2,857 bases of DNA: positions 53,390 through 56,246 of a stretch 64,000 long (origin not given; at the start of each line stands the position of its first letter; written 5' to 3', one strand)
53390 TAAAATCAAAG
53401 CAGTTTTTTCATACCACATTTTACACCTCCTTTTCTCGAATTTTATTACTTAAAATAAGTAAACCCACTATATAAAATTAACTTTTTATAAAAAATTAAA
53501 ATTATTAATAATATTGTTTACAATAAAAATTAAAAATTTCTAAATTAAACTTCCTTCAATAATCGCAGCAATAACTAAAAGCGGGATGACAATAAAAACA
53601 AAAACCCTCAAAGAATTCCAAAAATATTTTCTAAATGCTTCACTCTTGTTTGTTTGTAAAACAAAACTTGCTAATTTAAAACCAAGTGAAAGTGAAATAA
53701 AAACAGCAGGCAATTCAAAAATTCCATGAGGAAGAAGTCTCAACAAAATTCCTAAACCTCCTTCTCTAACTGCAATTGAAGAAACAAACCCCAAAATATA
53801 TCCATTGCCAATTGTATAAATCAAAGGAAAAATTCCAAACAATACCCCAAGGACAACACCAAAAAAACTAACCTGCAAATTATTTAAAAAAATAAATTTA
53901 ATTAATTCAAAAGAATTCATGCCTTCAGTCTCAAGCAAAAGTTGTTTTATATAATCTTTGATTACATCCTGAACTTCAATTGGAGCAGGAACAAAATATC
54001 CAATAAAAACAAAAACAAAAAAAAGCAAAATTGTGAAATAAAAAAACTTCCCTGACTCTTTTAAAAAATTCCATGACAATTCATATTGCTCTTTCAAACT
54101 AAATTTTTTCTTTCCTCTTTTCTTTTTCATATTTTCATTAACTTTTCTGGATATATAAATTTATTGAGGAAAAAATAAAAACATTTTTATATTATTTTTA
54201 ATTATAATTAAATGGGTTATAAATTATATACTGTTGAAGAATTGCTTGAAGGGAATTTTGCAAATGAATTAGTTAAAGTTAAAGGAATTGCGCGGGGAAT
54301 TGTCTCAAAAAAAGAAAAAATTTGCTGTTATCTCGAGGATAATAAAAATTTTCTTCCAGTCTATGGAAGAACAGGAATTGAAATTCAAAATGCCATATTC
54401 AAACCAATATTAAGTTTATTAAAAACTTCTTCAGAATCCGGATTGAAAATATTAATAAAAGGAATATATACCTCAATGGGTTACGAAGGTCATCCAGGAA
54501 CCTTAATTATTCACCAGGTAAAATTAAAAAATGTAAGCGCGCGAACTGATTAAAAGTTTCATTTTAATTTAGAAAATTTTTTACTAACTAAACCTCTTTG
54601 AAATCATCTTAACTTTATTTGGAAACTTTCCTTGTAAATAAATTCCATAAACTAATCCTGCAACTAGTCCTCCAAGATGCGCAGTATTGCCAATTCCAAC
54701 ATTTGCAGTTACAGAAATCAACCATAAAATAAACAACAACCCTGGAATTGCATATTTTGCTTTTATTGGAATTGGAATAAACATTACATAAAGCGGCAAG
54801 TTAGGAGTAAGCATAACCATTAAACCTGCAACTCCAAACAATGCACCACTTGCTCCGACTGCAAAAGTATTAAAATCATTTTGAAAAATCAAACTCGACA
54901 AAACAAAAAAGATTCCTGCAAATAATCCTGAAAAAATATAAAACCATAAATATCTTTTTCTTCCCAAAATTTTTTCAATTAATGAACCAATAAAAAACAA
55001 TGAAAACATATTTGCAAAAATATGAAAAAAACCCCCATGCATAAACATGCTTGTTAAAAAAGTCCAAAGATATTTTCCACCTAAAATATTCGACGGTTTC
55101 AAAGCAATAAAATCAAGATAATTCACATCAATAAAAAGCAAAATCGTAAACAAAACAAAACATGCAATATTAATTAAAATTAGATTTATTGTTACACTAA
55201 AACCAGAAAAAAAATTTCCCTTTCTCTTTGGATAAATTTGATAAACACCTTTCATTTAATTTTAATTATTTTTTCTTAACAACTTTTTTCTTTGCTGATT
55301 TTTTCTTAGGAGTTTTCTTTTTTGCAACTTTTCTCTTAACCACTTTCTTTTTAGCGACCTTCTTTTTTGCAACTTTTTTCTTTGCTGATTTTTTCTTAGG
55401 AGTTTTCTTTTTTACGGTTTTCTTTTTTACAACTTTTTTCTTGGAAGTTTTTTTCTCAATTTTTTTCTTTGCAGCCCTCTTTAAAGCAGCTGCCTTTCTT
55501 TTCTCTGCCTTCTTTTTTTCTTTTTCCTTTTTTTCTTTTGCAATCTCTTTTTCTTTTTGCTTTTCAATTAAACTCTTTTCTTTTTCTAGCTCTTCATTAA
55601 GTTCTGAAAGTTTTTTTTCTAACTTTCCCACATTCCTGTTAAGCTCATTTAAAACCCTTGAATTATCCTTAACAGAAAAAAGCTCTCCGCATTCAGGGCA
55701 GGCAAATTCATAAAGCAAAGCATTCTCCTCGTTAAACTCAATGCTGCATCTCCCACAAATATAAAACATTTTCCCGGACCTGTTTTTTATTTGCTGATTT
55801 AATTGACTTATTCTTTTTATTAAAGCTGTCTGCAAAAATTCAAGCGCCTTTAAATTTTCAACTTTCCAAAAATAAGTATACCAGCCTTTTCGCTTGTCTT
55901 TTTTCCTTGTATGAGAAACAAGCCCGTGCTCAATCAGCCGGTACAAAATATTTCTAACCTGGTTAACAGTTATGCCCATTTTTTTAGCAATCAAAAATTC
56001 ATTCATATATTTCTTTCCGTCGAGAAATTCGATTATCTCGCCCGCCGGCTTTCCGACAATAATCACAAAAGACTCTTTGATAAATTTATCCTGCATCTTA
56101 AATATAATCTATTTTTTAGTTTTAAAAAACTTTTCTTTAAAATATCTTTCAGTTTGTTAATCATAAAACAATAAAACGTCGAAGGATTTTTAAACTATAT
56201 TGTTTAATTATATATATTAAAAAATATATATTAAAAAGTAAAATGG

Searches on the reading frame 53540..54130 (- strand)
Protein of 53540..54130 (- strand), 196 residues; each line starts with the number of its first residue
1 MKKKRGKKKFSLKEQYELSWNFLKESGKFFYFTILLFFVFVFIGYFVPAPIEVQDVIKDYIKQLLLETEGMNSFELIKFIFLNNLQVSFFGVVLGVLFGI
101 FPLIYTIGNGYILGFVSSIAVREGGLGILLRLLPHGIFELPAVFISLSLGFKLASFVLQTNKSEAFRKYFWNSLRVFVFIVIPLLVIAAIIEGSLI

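Call 9: search_protein_families(library=pfam, proteins=[window:53540-54130:-], max_evalue=0.01)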
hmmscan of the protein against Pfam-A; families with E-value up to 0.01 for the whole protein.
window:53540-54130:- (196 aa): 1 family
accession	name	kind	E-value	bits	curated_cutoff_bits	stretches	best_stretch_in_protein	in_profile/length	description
PF01944.22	SpoIIM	-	1.2e-27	97.3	26.9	1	34-193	2-159/163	Stage II sporulation protein M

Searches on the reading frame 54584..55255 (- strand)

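Call 9: search_protein_families(library=pfam, proteins=[window:54584-55255:-], max_evalue=0.01)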
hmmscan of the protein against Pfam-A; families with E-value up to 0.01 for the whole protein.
window:54584-55255:- (223 aa): 2 families
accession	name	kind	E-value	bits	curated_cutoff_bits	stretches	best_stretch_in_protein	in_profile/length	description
PF01694.28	Rhomboid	-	8.1e-30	104.3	22.6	1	62-207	3-140/143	Rhomboid domain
PF08551.15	DUF1751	-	1.2e-07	32.7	22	1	61-146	6-94/99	Eukaryotic integral membrane protein (DUF1751)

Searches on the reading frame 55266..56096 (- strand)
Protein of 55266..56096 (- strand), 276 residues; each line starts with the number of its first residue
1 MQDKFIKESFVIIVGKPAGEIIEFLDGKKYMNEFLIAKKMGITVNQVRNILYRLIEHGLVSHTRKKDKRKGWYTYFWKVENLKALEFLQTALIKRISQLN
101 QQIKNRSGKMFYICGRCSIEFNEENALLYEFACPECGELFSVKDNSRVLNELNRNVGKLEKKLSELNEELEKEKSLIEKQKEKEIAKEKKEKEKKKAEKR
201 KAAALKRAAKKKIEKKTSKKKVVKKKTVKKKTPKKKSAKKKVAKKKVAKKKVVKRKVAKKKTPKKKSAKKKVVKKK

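Call 71: search_protein_families(library=pfam, proteins=[window:55266-56096:-], max_evalue=0.001)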
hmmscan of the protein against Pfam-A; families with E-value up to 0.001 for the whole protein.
window:55266-56096:- (276 aa): 2 families
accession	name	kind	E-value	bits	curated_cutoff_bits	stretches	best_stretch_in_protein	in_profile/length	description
PF02002.24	TFIIE_alpha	-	4.4e-14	52.7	22.9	1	13-104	10-101/105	TFIIE alpha subunit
PF21984.2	DnaD_N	-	0.00036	21.1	27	1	21-83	25-87/101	DnaD N-terminal domain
